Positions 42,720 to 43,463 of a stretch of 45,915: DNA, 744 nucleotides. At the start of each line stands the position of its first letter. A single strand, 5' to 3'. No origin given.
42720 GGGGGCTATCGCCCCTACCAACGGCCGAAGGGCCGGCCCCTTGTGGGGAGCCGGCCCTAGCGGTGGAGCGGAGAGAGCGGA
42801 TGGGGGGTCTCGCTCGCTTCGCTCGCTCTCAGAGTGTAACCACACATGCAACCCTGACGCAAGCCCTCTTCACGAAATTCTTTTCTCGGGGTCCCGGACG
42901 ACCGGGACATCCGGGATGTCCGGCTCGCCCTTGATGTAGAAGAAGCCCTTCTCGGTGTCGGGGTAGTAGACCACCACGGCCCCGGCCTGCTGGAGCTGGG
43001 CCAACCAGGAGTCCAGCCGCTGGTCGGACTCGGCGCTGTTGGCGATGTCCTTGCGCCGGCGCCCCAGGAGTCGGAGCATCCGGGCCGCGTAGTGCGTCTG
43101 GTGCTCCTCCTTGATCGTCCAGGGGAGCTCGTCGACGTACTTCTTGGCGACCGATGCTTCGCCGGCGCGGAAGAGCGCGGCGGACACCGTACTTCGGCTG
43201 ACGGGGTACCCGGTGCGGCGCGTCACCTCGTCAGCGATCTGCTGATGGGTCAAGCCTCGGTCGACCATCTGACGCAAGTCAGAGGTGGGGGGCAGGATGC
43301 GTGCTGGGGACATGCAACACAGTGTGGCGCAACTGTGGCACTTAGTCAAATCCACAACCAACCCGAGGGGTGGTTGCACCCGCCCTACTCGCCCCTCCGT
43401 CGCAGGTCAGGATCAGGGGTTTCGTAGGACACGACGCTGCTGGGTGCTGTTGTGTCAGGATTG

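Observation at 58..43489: A 13-nt motif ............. recurs at least 13 times, mostly in non-coding gaps: phage promoter set or operator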

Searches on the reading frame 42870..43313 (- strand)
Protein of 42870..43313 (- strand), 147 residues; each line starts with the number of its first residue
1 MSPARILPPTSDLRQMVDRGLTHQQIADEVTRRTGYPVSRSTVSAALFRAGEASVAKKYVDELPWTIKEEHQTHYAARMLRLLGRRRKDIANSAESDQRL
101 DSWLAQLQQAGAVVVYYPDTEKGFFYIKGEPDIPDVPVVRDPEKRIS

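Call 12: search_protein_families(library=phrogs, proteins=[window:42870-43313:-], max_evalue=0.001)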
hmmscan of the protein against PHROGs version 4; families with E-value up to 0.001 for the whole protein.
window:42870-43313:- (147 aa): 1 family
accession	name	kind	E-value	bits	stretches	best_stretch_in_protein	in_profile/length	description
phrog_3929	-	transcription regulation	1.6e-20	74.2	1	16-145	15-142/150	transcriptional repressor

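Call 13: search_protein_families(library=pfam, proteins=[window:42870-43313:-], max_evalue=0.01)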
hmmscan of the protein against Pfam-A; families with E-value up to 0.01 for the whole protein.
window:42870-43313:- (147 aa): 0 families

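Call 14: search_dna_similar(query=window:42870-43313:-, collection=phages, mode=protein, max_rows=30, max_evalue=0.001)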
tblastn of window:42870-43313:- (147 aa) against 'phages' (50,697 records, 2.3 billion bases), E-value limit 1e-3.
Records with a match: 165; places in all: 165; records where one place covers at least 80% of the query: 94.
Best place of each record, by identity: <60% 165.
By first word of the organism name: Streptomyces 165.
By host as written in the record: Streptomyces griseus ATCC 10137 30; Streptomyces lividans JI 1326 24; Streptomyces xanthochromogenes NRRL B-5410 23; Streptomyces coelicolor 13; Streptomyces venezuelae ATCC 10712 10; Streptomyces sp. 10; Streptomyces lividans 8; Streptomyces griseofuscus ATCC 23916 7; and 13 more.
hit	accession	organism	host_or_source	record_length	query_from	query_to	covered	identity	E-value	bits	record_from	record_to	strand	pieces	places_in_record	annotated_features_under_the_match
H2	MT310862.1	Streptomyces phage Itza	Streptomyces griseofuscus ATCC 23916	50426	4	130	86%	36.2%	9e-9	58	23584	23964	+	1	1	31: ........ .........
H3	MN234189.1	Streptomyces phage Urza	Streptomyces griseofuscus ATCC 23916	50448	4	130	86%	36.2%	9e-9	58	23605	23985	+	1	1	31: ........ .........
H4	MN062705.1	Streptomyces phage Celia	Streptomyces xanthochromogenes NRRL ...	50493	4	130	86%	36.2%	9e-9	58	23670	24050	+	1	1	31: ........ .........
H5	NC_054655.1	Streptomyces phage Celia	Streptomyces xanthochromogenes NRRL ...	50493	4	130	86%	36.2%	9e-9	58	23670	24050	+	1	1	31: transcriptional repressor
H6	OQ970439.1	Streptomyces phage Verabelle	Streptomyces coelicolor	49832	4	130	86%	35.9%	3e-5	48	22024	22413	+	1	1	transcriptional repressor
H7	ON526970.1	Streptomyces phage BroPlease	Streptomyces griseus ATCC 10137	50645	3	130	87%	33.8%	2e-9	60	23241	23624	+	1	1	30: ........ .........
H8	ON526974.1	Streptomyces phage GreenWeasel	Streptomyces griseus ATCC 10137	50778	3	130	87%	33.8%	2e-9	60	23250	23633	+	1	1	31: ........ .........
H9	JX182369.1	Streptomyces phage phiHau3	Streptomyces coelicolor A3(2)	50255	3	130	87%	33.8%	3e-9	60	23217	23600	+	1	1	putative repressor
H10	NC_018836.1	Streptomyces phage phiHau3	Streptomyces coelicolor A3(2)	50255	3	130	87%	33.8%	3e-9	60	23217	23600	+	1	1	transcriptional repressor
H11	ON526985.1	Streptomyces phage Ejemplo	Streptomyces griseus ATCC 10137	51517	3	127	85%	34.4%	3e-8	57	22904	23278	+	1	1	28: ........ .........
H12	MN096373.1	Streptomyces phage TuanPN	Streptomyces griseus ATCC 10137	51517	3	127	85%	34.4%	3e-8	57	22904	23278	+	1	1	28: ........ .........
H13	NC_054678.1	Streptomyces phage Yasdnil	Streptomyces griseus ATCC 10137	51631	3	127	85%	34.4%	3e-8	57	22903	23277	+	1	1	28: transcriptional repressor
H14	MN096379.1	Streptomyces phage Yasdnil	Streptomyces griseus ATCC 10137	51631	3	127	85%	34.4%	3e-8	57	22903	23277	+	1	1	28: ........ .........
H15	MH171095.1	Streptomyces phage Maneekul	Streptomyces xanthochromogenes NRRL ...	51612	3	127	85%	34.4%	3e-8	57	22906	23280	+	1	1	28: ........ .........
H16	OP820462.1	Streptomyces phage TagePhighter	Streptomyces lividans JI 1326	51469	1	127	86%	33.9%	1e-7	55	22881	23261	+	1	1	29: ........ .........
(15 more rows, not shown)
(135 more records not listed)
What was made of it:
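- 34-36% identity to annotated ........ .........s of R4-group Streptomyces phages (call 14).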

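Call 28: find_related_loci(query=window:42870-43313:-, collection=viral_contigs, flank=10000)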
Query window:42870-43313:- (147 aa) in viral_contigs; peptide patterns used: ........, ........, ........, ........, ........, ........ (x = any residue, [..] = any of these).
21 stretches matched a pattern, but none encodes a relative of the query by tblastn (E <= 1e-3).
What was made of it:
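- Tried and rejected: A scan with the repressor found no relatives (call 28).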

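Call 30: find_homologous_proteins(query=window:42870-43313:-, max_evalue=0.00001)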
Query window:42870-43313:- (147 aa): 258 proteins with E <= 0.00001 among 376 candidates; the best 120 are listed.
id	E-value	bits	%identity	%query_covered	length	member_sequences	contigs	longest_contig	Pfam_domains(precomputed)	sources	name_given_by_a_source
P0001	4.6e-81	288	100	90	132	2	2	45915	-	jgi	-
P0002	4.0e-80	285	91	96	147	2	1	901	-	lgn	-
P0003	8.6e-79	280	89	95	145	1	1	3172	-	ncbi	-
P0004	1.0e-71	257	83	95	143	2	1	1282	-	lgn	-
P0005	6.6e-71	255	80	97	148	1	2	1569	-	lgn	-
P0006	7.0e-71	255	83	93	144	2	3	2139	-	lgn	-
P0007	8.0e-69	248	82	90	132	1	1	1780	-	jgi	jgi:hypothetical protein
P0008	6.5e-68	245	80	95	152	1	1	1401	-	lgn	-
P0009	4.7e-64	233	82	86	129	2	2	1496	-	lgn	-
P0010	1.0e-63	231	80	87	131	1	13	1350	-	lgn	-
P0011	1.4e-63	231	82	86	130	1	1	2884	-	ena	-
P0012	3.0e-63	230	83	86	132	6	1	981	-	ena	-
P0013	6.0e-63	229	81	87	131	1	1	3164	-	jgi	jgi:hypothetical protein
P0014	8.5e-63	229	82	86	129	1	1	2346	-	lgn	-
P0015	9.3e-63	228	71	95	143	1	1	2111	-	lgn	-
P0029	4.2e-61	223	72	96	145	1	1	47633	-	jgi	jgi:hypothetical protein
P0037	3.0e-60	220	72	95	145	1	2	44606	-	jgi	jgi:hypothetical protein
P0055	4.8e-57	210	71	93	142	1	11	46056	-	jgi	jgi:hypothetical protein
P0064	2.4e-55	204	63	93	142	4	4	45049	-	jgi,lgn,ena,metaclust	metaclust:\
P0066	5.6e-55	203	65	99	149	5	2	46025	-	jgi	jgi:hypothetical protein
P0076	5.8e-53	197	66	93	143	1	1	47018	-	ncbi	-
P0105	8.6e-50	186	68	84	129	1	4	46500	-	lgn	-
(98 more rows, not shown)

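Call 31: find_encoding_contigs(protein=P0076, flank=10000, max_places=2)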
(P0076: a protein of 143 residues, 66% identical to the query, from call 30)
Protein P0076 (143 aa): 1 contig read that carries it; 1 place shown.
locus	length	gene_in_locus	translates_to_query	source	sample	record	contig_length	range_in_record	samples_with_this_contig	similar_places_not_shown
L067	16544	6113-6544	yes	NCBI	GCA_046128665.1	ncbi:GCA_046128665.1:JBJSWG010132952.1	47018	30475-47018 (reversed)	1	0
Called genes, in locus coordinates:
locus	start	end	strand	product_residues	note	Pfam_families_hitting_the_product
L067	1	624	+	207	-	?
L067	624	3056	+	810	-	-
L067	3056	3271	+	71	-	-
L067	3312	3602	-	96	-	-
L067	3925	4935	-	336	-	PF24624:Int_N (faint), PF00589:Phage_integrase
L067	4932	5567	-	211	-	-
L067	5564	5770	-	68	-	-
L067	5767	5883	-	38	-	-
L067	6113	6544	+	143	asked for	-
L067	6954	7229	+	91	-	-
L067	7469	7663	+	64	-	-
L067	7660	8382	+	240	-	-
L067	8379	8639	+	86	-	-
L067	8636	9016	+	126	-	PF25690:Phage_gp49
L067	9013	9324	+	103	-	-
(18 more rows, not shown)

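Call 32: find_encoding_contigs(protein=P0029, flank=10000, max_places=2)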
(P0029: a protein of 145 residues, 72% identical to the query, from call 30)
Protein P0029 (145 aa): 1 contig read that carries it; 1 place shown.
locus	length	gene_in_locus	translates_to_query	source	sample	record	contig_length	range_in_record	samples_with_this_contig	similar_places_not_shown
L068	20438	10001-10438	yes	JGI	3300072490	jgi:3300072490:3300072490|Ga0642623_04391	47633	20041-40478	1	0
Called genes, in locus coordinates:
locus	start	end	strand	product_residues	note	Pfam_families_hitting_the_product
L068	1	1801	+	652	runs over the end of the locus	PF12708:Pect-lyase_RHGA_epim, PF05048:NosD, PF13229:Beta_helix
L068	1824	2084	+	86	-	-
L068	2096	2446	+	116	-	-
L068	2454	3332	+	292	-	-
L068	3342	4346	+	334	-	-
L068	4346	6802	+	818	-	-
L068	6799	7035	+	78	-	-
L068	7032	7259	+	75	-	-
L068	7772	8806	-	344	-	PF00589:Phage_integrase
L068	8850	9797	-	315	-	PF06941:NT5C, PF18909:dGTP_diPhyd_N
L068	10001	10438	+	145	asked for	-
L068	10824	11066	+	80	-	-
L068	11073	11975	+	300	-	PF12705:PDDEXK_1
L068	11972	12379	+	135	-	PF25690:Phage_gp49 (weak)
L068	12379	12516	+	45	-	-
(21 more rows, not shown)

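Call 33: find_encoding_contigs(protein=P0064, flank=10000, max_places=2)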
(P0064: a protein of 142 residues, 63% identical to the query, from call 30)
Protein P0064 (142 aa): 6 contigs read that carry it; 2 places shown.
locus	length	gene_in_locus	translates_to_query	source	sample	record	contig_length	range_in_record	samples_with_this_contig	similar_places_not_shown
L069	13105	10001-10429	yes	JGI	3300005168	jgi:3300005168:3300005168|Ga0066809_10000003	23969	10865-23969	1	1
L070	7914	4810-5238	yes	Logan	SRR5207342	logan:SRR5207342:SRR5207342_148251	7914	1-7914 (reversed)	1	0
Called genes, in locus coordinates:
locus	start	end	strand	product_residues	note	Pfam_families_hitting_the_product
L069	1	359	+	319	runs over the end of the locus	PF13252:Phage_capsid_3 (weak), PF25209:Phage_capsid_4 (weak)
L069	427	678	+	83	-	-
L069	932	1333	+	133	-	-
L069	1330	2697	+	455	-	PF03372:Exo_endo_phos (faint)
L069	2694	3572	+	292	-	PF24175:SU10_adaptor (weak)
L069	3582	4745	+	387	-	PF09458:H_lectin (weak)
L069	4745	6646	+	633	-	-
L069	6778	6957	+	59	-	-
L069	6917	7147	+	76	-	-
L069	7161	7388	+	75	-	-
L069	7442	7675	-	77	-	-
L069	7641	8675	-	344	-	PF00589:Phage_integrase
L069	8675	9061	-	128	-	-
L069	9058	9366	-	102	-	-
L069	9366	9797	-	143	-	-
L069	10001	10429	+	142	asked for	-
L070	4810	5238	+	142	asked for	-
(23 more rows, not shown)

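Call 34: find_encoding_contigs(protein=P0066, flank=10000, max_places=1)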
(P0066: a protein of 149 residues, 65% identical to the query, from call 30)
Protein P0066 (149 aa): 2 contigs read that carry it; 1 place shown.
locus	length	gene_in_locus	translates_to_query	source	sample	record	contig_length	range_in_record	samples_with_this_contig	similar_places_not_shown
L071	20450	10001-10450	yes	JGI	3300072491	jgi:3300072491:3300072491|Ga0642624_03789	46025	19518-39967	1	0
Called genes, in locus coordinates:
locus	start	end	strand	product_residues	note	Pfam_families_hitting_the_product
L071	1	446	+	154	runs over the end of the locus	-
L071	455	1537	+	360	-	-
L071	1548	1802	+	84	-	-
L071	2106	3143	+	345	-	-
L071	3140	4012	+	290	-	PF24175:SU10_adaptor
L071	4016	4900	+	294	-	-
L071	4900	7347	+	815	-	-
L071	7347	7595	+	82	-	-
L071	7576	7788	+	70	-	-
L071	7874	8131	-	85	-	-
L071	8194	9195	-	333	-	PF00589:Phage_integrase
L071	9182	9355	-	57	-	-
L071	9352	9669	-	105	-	-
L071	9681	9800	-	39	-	-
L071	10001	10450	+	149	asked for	-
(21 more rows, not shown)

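Call 35: find_encoding_contigs(protein=P0055, flank=10000, max_places=1)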
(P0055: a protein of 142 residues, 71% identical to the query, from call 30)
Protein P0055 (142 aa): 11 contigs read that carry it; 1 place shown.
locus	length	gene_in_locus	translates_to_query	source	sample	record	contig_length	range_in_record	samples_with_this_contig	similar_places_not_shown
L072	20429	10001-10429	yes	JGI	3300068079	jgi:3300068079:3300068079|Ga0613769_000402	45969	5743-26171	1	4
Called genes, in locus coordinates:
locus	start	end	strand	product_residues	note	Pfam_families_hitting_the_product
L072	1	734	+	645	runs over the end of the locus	PF12708:Pect-lyase_RHGA_epim (weak)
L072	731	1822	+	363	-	PF21722:Gly_rich_2, PF00041:fn3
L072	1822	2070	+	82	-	-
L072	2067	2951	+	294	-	-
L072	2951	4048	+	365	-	-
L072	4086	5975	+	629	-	-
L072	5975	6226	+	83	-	-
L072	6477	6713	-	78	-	-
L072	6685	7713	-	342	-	PF00589:Phage_integrase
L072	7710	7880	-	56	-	-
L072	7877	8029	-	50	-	-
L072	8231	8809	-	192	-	-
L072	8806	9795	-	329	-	PF06941:NT5C, PF18909:dGTP_diPhyd_N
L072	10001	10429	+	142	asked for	-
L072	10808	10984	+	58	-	-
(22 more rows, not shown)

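Call 36: find_encoding_contigs(protein=P0037, flank=10000, max_places=1)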
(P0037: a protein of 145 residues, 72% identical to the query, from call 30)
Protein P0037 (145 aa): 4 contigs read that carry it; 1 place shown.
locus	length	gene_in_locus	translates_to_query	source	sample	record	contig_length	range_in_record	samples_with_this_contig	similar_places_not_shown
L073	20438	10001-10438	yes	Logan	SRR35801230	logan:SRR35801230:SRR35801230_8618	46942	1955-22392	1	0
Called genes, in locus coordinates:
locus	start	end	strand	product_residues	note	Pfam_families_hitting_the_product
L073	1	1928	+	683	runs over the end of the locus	PF00657:Lipase_GDSL, PF13472:Lipase_GDSL_2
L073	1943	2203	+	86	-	-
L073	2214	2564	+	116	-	-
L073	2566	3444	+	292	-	-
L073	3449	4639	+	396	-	-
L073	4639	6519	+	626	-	-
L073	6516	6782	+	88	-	-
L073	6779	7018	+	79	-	-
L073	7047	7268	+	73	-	-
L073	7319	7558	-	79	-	-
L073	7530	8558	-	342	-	PF00589:Phage_integrase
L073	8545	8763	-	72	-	-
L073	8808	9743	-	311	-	PF06941:NT5C, PF18909:dGTP_diPhyd_N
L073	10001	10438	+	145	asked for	-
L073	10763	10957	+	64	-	-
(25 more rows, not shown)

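Call 37: find_encoding_contigs(protein=P0105, flank=10000, max_places=1)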
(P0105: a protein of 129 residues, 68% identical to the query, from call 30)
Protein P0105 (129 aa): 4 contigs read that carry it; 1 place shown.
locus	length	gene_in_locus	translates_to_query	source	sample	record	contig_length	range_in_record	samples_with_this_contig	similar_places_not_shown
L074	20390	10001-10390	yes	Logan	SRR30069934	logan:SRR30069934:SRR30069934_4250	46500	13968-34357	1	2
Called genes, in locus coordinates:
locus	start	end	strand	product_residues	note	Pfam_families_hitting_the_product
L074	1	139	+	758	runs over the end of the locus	-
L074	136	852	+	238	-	-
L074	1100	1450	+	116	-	-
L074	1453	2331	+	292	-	-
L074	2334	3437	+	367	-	PF07484:Collar, PF21939:Gp10_C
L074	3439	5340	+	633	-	-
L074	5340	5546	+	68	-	-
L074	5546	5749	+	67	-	-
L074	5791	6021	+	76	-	-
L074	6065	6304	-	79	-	-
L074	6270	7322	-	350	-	PF00589:Phage_integrase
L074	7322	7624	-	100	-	-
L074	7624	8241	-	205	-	-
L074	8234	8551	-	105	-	-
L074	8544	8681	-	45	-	-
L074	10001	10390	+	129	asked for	-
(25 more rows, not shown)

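Call 52: find_related_loci(query=A1, collection=genome_contigs, flank=10000)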
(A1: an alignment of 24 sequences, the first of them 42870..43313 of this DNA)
Query A1 (147 aa) in genome_contigs; peptide patterns used: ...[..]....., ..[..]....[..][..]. (x = any residue, [..] = any of these).
83 stretches matched a pattern, but none encodes a relative of the query by tblastn (E <= 1e-3).

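Call 53: search_solved_structures(query=A1, max_evalue=1, show_alignments=2)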
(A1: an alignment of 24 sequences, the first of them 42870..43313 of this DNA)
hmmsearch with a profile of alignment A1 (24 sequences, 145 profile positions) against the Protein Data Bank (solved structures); distinct sequences matched with E-value up to 1: 6.
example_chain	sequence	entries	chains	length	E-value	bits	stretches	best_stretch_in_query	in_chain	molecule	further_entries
8vd6_A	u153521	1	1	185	1e-05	28.7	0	8-29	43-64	CAP REPEAT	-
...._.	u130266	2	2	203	0.0048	20.1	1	2-120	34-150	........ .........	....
6oee_A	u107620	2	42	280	0.16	15.2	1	15-81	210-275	Type IV secretion system apparatus protein CagT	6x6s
6x6k_AT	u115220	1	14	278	0.18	15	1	15-80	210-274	Cag pathogenicity island protein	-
9vt3_A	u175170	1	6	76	0.36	14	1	11-52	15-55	Aca3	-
2dc5_A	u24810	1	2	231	0.38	13.9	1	61-114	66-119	Glutathione S-transferase, mu 7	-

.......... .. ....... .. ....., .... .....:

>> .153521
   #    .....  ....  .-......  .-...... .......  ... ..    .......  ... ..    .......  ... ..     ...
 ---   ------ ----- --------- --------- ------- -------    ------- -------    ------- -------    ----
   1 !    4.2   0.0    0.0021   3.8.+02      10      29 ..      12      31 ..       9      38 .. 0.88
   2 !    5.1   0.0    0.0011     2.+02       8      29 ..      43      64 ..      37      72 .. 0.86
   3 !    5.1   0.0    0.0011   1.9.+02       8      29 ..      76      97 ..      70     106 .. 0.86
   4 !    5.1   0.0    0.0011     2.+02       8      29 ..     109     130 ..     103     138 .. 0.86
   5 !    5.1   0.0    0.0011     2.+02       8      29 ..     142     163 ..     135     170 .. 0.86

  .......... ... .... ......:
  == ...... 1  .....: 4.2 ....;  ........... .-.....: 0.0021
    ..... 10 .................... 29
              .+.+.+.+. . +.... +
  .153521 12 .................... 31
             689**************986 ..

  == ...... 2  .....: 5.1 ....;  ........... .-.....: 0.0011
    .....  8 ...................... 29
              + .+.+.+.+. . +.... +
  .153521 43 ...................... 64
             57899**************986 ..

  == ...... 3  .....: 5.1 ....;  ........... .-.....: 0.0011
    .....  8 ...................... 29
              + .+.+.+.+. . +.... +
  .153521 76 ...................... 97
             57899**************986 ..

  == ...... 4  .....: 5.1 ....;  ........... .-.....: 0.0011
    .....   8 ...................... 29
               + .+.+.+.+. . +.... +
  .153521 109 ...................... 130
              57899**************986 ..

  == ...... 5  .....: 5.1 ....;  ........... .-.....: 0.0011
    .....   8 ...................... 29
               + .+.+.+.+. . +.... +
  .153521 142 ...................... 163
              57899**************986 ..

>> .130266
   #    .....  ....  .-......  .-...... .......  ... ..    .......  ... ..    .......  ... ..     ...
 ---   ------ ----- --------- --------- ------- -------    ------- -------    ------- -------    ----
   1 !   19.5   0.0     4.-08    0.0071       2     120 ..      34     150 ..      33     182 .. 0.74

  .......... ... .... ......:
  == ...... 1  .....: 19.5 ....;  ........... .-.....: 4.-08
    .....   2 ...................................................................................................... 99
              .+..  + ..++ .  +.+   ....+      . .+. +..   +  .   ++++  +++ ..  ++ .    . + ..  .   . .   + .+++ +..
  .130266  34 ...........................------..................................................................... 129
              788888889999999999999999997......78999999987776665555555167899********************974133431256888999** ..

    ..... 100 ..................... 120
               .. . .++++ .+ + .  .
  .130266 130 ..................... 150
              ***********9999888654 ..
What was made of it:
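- On L5/R4-type repressor-stoperator immunity system: PDB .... by profile, E = 0.005 (call 53).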

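Call 60: predict_structure(alignment_id=A1)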
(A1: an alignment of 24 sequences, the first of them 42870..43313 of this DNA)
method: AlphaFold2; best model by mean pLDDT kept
length: 147 residues; sequences in the alignment: 24
mean_pLDDT: 80.4   pTM: 0.52
mean pLDDT of the five models: 80.4, 79.5, 79.4, 67.5, 62.8
residues with pLDDT >= 90: 34; 70-90: 85; 50-70: 18; < 50: 10
segments of 3 or more residues with pLDDT < 50: 1-3, 53-58
pLDDT, mean of each block of 10 residues (from residue 1): 63 86 92 89 80 47 66 85 86 93 93 86 86 82 67
secondary structure, 60 per line:
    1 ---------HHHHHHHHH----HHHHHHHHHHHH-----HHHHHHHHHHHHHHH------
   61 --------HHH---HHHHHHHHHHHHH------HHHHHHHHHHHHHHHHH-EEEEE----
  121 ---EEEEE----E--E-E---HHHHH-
elements in order: H10-18 H23-34 H40-54 H75-87 H94-110 E112-116 E124-128 H142-146
